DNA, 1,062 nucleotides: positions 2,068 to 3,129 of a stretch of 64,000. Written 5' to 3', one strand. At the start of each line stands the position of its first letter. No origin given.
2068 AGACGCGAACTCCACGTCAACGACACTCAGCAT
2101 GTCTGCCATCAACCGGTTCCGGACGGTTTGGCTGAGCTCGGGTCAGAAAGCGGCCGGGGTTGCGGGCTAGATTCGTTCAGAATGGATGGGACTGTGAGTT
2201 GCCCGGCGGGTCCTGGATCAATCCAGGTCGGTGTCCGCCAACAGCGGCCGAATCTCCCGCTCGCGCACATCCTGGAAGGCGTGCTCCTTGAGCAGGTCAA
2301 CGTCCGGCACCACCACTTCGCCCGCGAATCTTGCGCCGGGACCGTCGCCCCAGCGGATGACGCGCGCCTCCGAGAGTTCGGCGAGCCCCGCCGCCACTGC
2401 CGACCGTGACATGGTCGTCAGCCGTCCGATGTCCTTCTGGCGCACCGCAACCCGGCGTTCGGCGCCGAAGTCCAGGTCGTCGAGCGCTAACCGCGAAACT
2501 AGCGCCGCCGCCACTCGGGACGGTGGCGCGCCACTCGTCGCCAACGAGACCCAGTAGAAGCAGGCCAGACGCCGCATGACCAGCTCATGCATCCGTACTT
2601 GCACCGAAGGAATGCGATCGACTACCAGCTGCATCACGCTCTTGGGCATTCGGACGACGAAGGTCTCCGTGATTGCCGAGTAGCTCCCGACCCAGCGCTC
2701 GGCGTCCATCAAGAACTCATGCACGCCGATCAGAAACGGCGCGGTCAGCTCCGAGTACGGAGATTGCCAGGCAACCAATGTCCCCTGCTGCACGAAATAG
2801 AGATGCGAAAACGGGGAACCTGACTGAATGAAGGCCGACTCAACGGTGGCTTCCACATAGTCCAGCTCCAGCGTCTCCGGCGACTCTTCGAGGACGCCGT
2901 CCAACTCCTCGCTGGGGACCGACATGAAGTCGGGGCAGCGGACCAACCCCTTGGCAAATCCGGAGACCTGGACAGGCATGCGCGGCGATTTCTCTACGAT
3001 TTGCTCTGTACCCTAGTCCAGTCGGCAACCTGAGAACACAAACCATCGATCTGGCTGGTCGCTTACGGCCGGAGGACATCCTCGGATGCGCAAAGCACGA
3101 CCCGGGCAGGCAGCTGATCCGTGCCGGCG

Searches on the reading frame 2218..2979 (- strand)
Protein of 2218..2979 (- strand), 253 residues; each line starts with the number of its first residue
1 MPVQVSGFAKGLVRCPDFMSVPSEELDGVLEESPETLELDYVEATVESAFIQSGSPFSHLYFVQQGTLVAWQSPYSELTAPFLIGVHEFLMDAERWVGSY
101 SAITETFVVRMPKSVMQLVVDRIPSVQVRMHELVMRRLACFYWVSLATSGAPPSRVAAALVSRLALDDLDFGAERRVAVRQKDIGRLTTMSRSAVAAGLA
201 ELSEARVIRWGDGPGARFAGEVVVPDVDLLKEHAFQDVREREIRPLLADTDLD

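Call 15: search_protein_families(library=pfam, proteins=[window:2218-2979:-], max_evalue=0.001)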
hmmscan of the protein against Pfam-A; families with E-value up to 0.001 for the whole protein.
window:2218-2979:- (253 aa): 1 family
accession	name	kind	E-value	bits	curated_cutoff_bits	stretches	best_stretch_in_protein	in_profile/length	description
PF13545.12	HTH_Crp_2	-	0.0003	21.1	27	1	155-231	2-68/70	Crp-like helix-turn-helix domain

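Call 34: find_encoding_contigs(protein=window:2218-2979:-, flank=10000, max_places=4)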
Protein window:2218-2979:- (253 aa): 1 contig read that carries it; 1 place shown.
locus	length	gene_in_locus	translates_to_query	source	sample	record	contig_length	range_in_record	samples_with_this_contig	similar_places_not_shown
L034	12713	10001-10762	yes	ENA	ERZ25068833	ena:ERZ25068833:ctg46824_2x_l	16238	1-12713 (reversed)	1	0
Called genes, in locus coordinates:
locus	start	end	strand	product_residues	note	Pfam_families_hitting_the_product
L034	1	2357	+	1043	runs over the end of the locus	-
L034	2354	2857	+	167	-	-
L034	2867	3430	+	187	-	-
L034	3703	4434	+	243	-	-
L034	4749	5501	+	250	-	-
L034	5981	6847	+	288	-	-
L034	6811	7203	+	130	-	PF00041:fn3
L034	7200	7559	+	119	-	-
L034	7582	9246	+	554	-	-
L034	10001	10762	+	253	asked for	-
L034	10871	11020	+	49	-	-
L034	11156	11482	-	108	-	-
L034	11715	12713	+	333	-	?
